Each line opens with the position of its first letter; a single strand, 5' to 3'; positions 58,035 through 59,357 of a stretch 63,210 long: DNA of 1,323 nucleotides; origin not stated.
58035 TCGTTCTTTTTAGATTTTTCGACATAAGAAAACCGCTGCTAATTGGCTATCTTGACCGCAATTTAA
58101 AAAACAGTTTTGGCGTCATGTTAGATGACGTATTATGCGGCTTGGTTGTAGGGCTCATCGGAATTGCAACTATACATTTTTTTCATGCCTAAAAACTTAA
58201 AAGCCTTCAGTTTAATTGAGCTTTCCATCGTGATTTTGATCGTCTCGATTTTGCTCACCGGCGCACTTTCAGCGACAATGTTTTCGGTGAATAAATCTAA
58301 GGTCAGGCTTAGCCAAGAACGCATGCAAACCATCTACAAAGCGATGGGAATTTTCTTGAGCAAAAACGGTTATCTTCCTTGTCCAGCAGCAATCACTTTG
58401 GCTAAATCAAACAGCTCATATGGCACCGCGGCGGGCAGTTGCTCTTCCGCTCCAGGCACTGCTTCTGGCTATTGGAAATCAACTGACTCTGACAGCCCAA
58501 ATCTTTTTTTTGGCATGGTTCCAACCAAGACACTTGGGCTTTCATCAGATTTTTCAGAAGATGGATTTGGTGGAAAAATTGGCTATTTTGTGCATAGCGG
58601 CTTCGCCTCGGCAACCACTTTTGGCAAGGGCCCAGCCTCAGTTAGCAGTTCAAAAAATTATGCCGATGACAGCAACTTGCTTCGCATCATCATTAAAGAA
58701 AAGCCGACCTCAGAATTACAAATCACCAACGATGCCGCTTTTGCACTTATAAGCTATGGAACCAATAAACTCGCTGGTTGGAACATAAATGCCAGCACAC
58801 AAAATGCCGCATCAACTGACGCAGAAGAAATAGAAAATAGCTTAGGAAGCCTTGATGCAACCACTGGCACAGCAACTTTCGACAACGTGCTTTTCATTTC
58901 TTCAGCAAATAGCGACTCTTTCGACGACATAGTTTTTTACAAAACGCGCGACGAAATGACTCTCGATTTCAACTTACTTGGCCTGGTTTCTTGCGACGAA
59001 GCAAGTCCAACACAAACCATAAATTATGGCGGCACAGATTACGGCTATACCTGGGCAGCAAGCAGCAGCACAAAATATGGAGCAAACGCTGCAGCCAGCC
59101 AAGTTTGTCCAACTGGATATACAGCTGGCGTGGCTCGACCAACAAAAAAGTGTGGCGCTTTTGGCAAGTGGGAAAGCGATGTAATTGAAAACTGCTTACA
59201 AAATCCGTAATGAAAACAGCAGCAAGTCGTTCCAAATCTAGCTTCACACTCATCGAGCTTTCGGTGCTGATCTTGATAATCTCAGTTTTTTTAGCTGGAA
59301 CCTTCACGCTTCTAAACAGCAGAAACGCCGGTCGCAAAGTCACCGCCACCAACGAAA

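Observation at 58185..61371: Three tandem ~350-aa pilin-like paralogues with a non-glycine residue at the prepilin cleavage site and no pilus machinery nearby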

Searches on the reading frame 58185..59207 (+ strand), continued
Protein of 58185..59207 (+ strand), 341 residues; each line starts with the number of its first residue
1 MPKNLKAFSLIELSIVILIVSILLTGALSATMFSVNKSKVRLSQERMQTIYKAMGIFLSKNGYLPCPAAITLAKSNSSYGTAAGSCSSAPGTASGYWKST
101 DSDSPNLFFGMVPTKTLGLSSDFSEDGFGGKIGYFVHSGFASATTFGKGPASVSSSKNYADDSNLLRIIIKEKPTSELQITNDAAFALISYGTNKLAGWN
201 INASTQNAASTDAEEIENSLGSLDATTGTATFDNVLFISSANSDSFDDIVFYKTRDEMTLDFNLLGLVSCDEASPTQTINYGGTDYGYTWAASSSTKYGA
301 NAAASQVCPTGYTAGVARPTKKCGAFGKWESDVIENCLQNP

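Call 54: find_encoding_contigs(protein=P0207, flank=10000, max_places=1)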
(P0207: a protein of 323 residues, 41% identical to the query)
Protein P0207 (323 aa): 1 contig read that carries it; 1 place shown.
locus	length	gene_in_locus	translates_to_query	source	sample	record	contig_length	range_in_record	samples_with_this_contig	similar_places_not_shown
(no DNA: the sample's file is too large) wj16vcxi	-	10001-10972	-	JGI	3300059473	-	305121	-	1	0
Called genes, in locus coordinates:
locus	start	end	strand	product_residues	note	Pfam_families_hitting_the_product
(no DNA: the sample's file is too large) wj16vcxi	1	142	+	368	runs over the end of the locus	PF16822:ALGX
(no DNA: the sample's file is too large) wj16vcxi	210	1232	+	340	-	PF00586:AIRS, PF02769:AIRS_C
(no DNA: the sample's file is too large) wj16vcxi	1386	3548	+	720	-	PF01553:Acyltransferase, PF12146:Hydrolase_4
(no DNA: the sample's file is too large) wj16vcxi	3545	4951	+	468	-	PF03743:TrbI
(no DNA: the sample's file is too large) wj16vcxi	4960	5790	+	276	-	PF03618:Kinase-PPPase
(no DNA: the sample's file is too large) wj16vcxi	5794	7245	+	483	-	PF00072:Response_reg, PF07728:AAA_5 (faint), PF00158:Sigma54_activat, PF14532:Sigma54_activ_2, PF25601:AAA_lid_14, PF02954:HTH_8 (weak)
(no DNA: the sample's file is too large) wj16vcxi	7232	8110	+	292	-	PF00483:NTP_transferase, PF12804:NTP_transf_3 (faint)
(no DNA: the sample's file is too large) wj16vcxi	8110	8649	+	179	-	-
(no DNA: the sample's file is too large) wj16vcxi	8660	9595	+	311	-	PF00698:Acyl_transf_1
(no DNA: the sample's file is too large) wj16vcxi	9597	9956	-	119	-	-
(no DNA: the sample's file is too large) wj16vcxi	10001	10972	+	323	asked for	PF07963:N_methyl (faint)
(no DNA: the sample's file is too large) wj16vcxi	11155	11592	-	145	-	-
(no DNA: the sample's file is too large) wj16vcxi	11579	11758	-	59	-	-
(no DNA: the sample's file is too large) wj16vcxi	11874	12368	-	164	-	PF00731:AIRC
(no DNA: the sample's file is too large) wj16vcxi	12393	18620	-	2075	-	-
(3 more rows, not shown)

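Call 61: search_protein_families(library=pfam, alignment_id=A2, max_evalue=1)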
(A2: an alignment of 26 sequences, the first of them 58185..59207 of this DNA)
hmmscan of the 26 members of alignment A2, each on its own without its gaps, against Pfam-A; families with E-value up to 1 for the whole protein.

A. member 1, window:58185-59207:+ (341 aa): 2 families
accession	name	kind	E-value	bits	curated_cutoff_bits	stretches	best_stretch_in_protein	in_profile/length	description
PF07963.17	N_methyl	-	2.3e-05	24.2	21.2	1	4-28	3-27/27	Prokaryotic N-terminal methylation motif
PF02793.27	HRM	-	0.12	13.2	26.2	0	300-337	19-63/66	Hormone receptor domain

B. families by the number of members that match (of 26 scanned): 19 families
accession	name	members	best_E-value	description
PF07963.17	N_methyl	25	7.1e-07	Prokaryotic N-terminal methylation motif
PF02793.27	HRM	4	0.018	Hormone receptor domain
PF14221.11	DUF4330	1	0.00071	Domain of unknown function (DUF4330)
PF01343.23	Peptidase_S49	1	0.012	Peptidase family S49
PF16191.10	E1_4HB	1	0.017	Ubiquitin-activating enzyme E1 four-helix bundle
PF03818.18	MadM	1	0.018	Malonate/sodium symporter MadM subunit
PF18025.7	FucT_N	1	0.029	Alpha-(1,3)-fucosyltransferase FucT N-terminal domain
PF02868.21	Peptidase_M4_C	1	0.04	Thermolysin metallopeptidase, alpha-helical domain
PF09373.15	PMBR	1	0.049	Pseudomurein-binding repeat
PF16557.11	CUTL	1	0.09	CUT1-like DNA-binding domain of SATB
PF09991.14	DUF2232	1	0.13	Predicted membrane protein (DUF2232)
PF14350.11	Beta_protein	1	0.13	Beta protein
PF09682.15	Phage_holin_6_1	1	0.14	Bacteriophage holin of superfamily 6 (Holin_LLH)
PF10329.14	DUF2417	1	0.14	Region of unknown function (DUF2417)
PF23928.1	DUF7266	1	0.15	Family of unknown function (DUF7266)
PF00084.26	Sushi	1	0.26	Sushi repeat (SCR repeat)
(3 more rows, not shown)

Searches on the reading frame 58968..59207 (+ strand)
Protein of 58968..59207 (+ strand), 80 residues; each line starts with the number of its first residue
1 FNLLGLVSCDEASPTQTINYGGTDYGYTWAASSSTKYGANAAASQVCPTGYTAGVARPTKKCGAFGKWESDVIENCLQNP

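Call 64: search_solved_structures(query=A3, max_evalue=10, show_alignments=3)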
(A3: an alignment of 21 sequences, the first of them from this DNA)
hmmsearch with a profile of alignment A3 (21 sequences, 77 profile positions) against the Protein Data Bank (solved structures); distinct sequences matched with E-value up to 10: 0.

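Call 70: predict_structure(alignment_id=A3)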
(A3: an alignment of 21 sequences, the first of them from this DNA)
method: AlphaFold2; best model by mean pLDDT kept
length: 80 residues; sequences in the alignment: 21
mean_pLDDT: 79.8   pTM: 0.58
mean pLDDT of the five models: 79.8, 79.6, 79.1, 77.3, 72.0
residues with pLDDT >= 90: 0; 70-90: 71; 50-70: 9; < 50: 0
segments of 3 or more residues with pLDDT < 50: none
pLDDT, mean of each block of 10 residues (from residue 1): 70 79 85 79 85 78 82 81
secondary structure, 60 per line:
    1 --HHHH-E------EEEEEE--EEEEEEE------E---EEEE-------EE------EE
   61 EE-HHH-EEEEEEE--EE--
elements in order: H3-6 E15-20 E23-29 E40-43 E59-62 E68-74

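Call 72: fold_search(model_id=the predicted structure, library=pdb)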
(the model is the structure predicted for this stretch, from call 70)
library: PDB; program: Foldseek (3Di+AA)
matches with E <= 10: 46; with E <= 0.001: 0
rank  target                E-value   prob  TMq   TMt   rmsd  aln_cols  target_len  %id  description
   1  4lot                  2.0e-01  0.60  0.33  0.14   9.1        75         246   13  C1s CUB2-CCP1-CCP2 (released 2013-08-07)
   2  1qub_A                7.2e-01  0.20  0.28  0.10   9.9        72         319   15  CRYSTAL STRUCTURE OF THE GLYCOSYLATED FIVE-DOMAIN HUMAN BETA2-GLYCOPROTEIN I PURIFIED FROM BLOOD PLASMA (released 1999-10-08)
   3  7jik_A                8.6e-01  0.20  0.30  0.10   9.6        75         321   16  Human recombinant Beta-2-Glycoprotein 1 (released 2021-07-28)
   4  6v08_A                9.0e-01  0.21  0.31  0.11   9.2        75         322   16  Crystal structure of human recombinant Beta-2 glycoprotein I (hrB2GPI) (released 2020-06-17)
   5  6v06_A                1.6e+00  0.14  0.30  0.10   9.6        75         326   16  Crystal structure of Beta-2 glycoprotein I purified from plasma (pB2GPI) (released 2020-06-17)
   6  8cjv_A                1.7e+00  0.14  0.29  0.13   9.8        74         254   18  Structure of bovine CD46 ectodomain (SCR 1-4) (released 2023-07-12)
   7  9bub_R                2.0e+00  0.10  0.30  0.09  10.8        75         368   17  Human calcitonin Receptor in complex with Gs and cagrilintide in the bypass conformation (released 2025-04-23)
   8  2rlp_MODEL_1_A        2.3e+00  0.13  0.32  0.24   7.7        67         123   22  NMR structure of CCP modules 1-2 of complement factor H (released 2008-02-19)
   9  8ci3_A                3.2e+00  0.10  0.30  0.21   8.3        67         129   13  Structure of bovine CD46 ectodomain (SCR 1-2) (released 2023-07-12)
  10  3mbw_A                3.4e+00  0.14  0.36  0.12   5.2        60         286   23  Crystal structure of the human ephrin A2 LBD and CRD domains in complex with ephrin A1 (released 2010-06-09)
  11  8a7d_Q                3.4e+00  0.10  0.33  0.13   9.8        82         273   12  Partial dimer complex of PAPP-A and its inhibitor STC2 (released 2022-11-02)
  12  7zty                  3.4e+00  0.07  0.28  0.08  12.4        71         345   11  Structure of Vps39 N-terminal domain from Chaetomium thermophilum (released 2022-09-21)
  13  7y5n_D                3.4e+00  0.06  0.27  0.08  10.2        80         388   18  Structure of 1:1 PAPP-A.ProMBP complex(half map) (released 2023-01-11)
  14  3d2l_A                3.4e+00  0.05  0.25  0.11  15.2        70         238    7  Crystal structure of SAM-dependent methyltransferase (ZP_00538691.1) from EXIGUOBACTERIUM SP. 255-15 at 1.90 A resolut (released 2008-05-20)
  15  5hzp_B                3.6e+00  0.09  0.30  0.22   9.2        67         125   18  Structure of human C4b-binding protein alpha chain CCP domains 1 and 2 in complex with the hypervariable region of gro (released 2016-07-20)
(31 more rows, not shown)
